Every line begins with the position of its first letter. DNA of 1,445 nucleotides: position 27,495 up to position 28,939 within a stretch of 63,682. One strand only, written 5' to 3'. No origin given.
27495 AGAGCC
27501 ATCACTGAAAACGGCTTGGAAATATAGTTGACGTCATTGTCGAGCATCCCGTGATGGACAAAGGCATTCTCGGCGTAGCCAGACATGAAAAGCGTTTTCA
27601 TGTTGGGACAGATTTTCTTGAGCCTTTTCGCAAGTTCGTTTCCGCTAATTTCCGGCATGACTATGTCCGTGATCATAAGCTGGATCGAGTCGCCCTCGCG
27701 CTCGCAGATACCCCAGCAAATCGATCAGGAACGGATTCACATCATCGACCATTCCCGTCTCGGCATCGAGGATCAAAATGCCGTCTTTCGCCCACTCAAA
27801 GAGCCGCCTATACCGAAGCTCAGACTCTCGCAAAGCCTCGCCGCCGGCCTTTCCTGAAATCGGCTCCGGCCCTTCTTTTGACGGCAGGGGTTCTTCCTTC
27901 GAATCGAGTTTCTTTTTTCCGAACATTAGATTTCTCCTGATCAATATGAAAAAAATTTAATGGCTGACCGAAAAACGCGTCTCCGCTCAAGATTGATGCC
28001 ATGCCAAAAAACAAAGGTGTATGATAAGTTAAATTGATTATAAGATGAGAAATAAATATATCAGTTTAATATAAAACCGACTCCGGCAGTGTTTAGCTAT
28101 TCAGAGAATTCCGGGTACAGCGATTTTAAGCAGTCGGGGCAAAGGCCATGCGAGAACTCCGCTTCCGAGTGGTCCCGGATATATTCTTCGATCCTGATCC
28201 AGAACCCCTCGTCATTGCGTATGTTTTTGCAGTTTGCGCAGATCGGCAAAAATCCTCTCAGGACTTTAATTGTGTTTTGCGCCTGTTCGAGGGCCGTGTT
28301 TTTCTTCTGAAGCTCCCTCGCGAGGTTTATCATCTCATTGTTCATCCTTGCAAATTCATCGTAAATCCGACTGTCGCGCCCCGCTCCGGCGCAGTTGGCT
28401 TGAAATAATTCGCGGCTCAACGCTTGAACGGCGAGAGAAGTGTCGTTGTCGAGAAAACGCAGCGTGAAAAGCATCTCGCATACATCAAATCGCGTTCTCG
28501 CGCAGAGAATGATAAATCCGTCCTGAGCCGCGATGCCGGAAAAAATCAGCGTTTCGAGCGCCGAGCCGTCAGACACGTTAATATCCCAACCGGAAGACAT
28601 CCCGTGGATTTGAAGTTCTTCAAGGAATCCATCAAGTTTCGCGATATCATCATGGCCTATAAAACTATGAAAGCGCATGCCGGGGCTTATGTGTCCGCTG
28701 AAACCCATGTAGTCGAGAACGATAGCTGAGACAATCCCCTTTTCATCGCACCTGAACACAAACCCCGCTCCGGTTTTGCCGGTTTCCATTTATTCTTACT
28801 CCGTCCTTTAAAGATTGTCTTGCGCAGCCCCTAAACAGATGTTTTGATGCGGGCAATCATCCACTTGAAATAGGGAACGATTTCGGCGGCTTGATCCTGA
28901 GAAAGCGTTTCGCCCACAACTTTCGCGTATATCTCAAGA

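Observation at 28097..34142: Stand-alone CarH-type B12 photoreceptor module, phycobiliprotein-like partner and CxxC-tailed PAS protein wired behind a giant hybrid kinase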

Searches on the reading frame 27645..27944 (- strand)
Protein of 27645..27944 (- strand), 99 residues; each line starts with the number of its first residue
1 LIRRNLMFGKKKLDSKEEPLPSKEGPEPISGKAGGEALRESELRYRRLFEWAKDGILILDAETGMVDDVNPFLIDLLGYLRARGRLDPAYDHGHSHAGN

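Call 3: search_protein_families(library=pfam, proteins=[window:27645-27944:-], max_evalue=0.01)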
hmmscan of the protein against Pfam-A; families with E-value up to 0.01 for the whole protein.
window:27645-27944:- (99 aa): 1 family
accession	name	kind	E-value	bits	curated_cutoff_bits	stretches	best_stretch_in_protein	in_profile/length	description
PF13188.13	PAS_8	-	2.1e-07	31.1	21.8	1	44-84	2-43/65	PAS domain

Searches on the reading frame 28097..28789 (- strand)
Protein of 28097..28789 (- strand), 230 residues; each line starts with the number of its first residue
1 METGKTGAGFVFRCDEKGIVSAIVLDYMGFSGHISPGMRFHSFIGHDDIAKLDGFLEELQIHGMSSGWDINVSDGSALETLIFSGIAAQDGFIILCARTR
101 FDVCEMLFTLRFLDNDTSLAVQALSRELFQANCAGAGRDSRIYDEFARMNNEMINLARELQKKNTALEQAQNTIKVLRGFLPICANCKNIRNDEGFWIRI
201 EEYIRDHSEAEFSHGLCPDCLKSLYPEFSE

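Call 3: search_protein_families(library=pfam, proteins=[window:28097-28789:-], max_evalue=0.01)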
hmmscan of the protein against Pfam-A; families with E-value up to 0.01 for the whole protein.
window:28097-28789:- (230 aa): 0 families

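Call 4: search_protein_families(library=ncbifam, proteins=[window:28097-28789:-], max_evalue=0.1)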
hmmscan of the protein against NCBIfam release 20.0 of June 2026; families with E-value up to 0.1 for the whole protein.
window:28097-28789:- (230 aa): 1 family
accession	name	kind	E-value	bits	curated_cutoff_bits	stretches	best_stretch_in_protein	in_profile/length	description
NF052531.1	Strep_LiaS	equivalog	0.093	12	450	0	106-175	60-130/328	envelope stress sensor histidine kinase LiaS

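Call 7: search_solved_structures(query=window:28097-28789:-, max_evalue=10, show_alignments=2)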
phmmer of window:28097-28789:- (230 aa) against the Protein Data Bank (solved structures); distinct sequences matched with E-value up to 10: 5.
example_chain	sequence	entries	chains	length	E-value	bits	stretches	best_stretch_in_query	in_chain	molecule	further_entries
9vuv_B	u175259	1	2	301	1.1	11.9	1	83-113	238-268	ORF1ab polyprotein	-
9vut_A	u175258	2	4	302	1.1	11.8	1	83-113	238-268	ORF1ab polyprotein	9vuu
8zai_A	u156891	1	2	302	1.1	11.8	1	83-113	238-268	ORF1ab polyprotein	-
9vux_A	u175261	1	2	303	1.1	11.8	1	83-113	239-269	ORF1ab polyprotein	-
2rgy_A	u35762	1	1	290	1.3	11.6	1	33-126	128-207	Transcriptional regulator, LacI family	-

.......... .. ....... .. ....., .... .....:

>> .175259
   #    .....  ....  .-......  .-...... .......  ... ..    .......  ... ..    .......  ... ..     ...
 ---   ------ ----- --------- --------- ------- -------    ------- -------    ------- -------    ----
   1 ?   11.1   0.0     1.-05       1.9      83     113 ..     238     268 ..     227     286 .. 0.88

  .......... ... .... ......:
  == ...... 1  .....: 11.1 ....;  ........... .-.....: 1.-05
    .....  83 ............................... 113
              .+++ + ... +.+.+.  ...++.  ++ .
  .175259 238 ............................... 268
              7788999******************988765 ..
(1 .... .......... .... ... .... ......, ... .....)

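Call 34: find_homologous_proteins(query=window:28097-28789:-, max_evalue=0.001)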
Query window:28097-28789:- (230 aa): 2272 proteins with E <= 0.001 among 2601 candidates; the best 120 are listed.
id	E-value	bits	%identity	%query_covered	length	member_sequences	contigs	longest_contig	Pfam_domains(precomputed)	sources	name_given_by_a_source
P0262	5.0e-153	525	100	100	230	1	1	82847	-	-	-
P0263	1.5e-45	173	66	27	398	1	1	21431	-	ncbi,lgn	-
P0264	4.9e-29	119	55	44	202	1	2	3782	-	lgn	-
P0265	8.0e-29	119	57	35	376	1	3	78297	PF13426.14,PF08448.17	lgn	-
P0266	7.2e-28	116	60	39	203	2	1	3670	-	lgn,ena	-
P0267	1.4e-27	115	61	37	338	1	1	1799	PF20973.3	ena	-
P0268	2.0e-27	114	43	71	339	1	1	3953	PF20969.3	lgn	-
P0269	6.4e-27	112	43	59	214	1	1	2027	PF00072.31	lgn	-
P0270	1.9e-26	111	59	38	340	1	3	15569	PF20973.3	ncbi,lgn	-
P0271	2.0e-26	111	58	37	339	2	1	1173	PF20973.3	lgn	-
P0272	2.7e-26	110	51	40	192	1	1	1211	-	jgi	jgi:hypothetical protein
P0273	3.2e-26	110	33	91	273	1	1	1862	PF20969.3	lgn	-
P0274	3.7e-26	110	56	36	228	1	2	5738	PF00072.31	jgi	jgi:PleD family two-component response regulator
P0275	8.5e-26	109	56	37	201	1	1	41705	-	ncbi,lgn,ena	-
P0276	9.2e-26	109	43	57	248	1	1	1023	PF09339.17,PF00072.31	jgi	jgi:CheY-like chemotaxis protein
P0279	1.3e-25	108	51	39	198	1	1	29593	-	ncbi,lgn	-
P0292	1.2e-24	105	51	43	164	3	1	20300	-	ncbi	-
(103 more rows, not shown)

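Call 69: find_encoding_contigs(protein=P0275, flank=6000, max_places=2)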
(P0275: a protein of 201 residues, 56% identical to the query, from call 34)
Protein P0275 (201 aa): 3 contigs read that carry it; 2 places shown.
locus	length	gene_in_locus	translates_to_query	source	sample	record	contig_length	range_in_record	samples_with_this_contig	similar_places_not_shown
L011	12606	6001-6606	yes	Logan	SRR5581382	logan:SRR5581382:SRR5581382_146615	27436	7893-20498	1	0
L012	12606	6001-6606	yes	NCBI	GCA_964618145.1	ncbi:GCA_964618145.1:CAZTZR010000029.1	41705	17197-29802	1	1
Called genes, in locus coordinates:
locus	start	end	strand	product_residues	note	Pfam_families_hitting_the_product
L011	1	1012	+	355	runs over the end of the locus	-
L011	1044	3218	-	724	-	PF13320:GH123_cat (weak)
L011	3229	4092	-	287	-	-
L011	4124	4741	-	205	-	PF00994:MoCF_biosynth (weak), PF02464:CinA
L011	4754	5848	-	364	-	PF02607:B12-binding_2, PF02310:B12-binding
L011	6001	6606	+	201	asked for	-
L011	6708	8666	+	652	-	PF08448:PAS_4 (weak), PF00989:PAS, PF08448:PAS_4, PF13426:PAS_9, PF08447:PAS_3, PF00512:HisKA, PF02518:HATPase_c, PF00072:Response_reg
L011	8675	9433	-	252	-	PF00440:TetR_N, PF17918:TetR_C_15 (weak)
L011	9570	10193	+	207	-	-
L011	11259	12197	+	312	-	PF00493:MCM (faint), PF20030:bpMoxR, PF07726:AAA_3, PF07728:AAA_5, PF17863:AAA_lid_2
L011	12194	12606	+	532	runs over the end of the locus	-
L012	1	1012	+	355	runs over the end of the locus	-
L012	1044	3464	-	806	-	PF13320:GH123_cat (weak)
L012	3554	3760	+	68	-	-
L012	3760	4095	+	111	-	-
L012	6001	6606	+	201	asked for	-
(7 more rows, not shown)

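Call 70: find_encoding_contigs(protein=P0279, flank=6000, max_places=2)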
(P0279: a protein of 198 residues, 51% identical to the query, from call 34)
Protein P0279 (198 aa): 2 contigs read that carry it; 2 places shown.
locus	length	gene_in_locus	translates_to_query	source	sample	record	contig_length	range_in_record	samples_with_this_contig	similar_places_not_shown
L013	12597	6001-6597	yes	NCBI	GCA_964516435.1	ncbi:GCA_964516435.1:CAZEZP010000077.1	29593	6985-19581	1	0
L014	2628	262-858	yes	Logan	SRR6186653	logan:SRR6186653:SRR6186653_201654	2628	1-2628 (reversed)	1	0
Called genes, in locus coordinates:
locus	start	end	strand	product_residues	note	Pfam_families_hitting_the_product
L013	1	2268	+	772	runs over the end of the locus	-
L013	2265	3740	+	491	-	PF00370:FGGY_N, PF02782:FGGY_C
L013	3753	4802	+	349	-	PF16697:Yop-YscD_cpl, PF00498:FHA, PF00990:GGDEF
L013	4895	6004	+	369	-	PF02607:B12-binding_2, PF02310:B12-binding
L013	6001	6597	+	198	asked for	-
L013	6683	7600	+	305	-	PF00892:EamA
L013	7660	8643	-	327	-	PF04055:Radical_SAM (weak)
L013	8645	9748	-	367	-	-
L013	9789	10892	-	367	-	PF01098:FTSW_RODA_SPOVE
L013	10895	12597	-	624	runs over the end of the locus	PF03717:PBP_dimer, PF00905:Transpeptidase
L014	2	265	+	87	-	?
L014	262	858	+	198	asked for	-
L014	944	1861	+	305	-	PF00892:EamA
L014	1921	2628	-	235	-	?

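Call 71: find_encoding_contigs(protein=P0264, flank=6000, max_places=2)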
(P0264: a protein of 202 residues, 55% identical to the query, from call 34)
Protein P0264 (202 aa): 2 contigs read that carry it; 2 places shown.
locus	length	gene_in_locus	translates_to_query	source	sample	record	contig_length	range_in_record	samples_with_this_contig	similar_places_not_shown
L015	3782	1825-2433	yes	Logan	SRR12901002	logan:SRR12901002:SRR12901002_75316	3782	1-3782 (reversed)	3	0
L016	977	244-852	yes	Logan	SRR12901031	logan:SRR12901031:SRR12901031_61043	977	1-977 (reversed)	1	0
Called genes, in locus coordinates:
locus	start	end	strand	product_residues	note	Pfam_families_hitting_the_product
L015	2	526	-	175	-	?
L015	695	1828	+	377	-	PF02607:B12-binding_2, PF02310:B12-binding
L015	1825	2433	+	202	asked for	-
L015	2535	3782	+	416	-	?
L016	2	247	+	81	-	?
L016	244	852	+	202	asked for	-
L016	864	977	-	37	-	?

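Call 73: find_encoding_contigs(protein=P0263, flank=6000, max_places=2)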
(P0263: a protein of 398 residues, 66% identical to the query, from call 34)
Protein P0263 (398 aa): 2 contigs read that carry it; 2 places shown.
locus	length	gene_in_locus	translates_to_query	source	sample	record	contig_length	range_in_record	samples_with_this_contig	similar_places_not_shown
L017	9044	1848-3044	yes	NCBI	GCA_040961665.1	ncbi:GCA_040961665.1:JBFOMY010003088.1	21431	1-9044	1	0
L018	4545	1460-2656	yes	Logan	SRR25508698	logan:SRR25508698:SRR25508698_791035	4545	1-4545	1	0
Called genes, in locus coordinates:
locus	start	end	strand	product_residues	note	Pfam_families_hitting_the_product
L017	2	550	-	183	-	?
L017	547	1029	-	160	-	PF01257:2Fe-2S_thioredx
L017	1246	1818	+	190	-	-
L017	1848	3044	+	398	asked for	-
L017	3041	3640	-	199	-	PF00702:Hydrolase, PF13419:HAD_2 (weak), PF13242:Hydrolase_like (faint)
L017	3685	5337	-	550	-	PF00501:AMP-binding, PF13193:AMP-binding_C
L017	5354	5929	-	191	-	PF13560:HTH_31, PF01381:HTH_3, PF12844:HTH_19 (weak), PF13443:HTH_26 (weak), PF07883:Cupin_2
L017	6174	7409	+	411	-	PF04108:ATG17_like (faint), PF00015:MCPsignal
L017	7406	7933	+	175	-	-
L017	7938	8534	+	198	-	-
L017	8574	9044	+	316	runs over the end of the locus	PF04463:2-thiour_desulf, PF08349:DUF1722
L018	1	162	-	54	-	?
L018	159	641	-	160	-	PF01257:2Fe-2S_thioredx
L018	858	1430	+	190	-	-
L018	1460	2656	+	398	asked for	-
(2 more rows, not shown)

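Call 74: find_encoding_contigs(protein=P0292, flank=6000, max_places=2)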
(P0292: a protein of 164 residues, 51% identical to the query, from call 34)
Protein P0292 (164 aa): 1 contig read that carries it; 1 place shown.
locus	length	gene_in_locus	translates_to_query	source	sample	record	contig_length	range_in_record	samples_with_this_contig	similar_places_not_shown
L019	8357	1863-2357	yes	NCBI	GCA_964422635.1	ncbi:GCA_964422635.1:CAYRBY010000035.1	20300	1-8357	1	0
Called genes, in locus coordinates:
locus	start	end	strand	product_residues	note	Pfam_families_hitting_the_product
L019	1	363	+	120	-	?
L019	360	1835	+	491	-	PF01370:Epimerase, PF05368:NmrA, PF13460:NAD_binding_10, PF16363:GDP_Man_Dehyd (weak), PF11066:DUF2867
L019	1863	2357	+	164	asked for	-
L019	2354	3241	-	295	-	PF03279:Lip_A_acyltrans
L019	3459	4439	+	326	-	PF01073:3Beta_HSD, PF01370:Epimerase, PF02719:Polysacc_synt_2 (faint), PF13460:NAD_binding_10 (weak), PF16363:GDP_Man_Dehyd, PF07993:NAD_binding_4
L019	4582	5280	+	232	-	PF00072:Response_reg, PF00486:Trans_reg_C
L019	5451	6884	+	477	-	PF16930:Porin_5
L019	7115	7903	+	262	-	PF12727:PBP_like (weak), PF12849:PBP_like_2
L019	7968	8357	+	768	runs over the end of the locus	PF00528:BPD_transp_1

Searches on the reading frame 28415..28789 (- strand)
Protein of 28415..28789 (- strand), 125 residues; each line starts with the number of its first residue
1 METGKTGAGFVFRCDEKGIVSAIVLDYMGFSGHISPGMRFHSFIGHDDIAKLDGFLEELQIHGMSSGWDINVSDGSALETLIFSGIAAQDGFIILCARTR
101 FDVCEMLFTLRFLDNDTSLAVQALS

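Call 58: search_solved_structures(query=A6, max_evalue=10, show_alignments=2)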
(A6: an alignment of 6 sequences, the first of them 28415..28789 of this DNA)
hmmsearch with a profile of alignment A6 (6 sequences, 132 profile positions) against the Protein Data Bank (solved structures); distinct sequences matched with E-value up to 10: 11.
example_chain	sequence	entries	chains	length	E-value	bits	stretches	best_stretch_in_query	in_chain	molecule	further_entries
7smv_A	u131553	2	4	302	1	12.7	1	82-118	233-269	3C-like proteinase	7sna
9vuv_B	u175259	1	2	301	1.2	12.5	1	87-117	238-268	ORF1ab polyprotein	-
8zai_A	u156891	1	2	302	1.2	12.5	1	87-117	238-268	ORF1ab polyprotein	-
9vut_A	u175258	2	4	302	1.2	12.5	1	87-117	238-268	ORF1ab polyprotein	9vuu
9vux_A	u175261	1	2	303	1.2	12.5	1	87-117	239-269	ORF1ab polyprotein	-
1kjn_A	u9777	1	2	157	1.2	12.5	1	77-116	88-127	MTH0777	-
9mw4_A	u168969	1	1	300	1.2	12.4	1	83-118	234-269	ORF1ab polyprotein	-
9mvk_A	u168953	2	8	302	1.2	12.4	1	83-118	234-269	Peptidase C30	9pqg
4zro_A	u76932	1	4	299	1.3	12.3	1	83-118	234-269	3C-like proteinase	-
5eu8_A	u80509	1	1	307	1.4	12.3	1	83-118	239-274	main protease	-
9mvl_A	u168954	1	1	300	1.4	12.2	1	83-118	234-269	Peptidase C30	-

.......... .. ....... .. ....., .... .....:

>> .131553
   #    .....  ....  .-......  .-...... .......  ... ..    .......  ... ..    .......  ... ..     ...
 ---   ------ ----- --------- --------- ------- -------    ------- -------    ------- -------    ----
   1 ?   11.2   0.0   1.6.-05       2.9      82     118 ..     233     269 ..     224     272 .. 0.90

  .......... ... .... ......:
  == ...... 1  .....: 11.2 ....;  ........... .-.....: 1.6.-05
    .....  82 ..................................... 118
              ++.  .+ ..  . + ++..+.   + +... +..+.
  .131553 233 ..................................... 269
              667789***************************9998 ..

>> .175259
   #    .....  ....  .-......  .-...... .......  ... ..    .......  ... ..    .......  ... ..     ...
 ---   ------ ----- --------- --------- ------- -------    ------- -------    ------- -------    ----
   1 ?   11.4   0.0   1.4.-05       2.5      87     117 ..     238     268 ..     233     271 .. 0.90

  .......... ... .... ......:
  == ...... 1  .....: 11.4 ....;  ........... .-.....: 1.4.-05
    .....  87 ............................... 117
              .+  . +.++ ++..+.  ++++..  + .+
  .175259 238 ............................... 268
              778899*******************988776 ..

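Call 59: search_protein_families(library=pfam, alignment_id=A6, max_evalue=5)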
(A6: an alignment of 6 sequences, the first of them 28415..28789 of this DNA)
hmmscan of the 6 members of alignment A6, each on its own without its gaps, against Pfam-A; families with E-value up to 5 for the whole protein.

A. member 1, window:28415-28789:- (125 aa): 0 families

B. families by the number of members that match (of 6 scanned): 3 families
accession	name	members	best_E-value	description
PF22412.1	TerS_C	1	0.0091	Phage G20C small terminase C-terminal domain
PF23054.1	UBA_N4BP1_C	1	0.087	N4BP1, C-terminal UBA domain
PF24392.2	Parb-CE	1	0.18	ParB CE domain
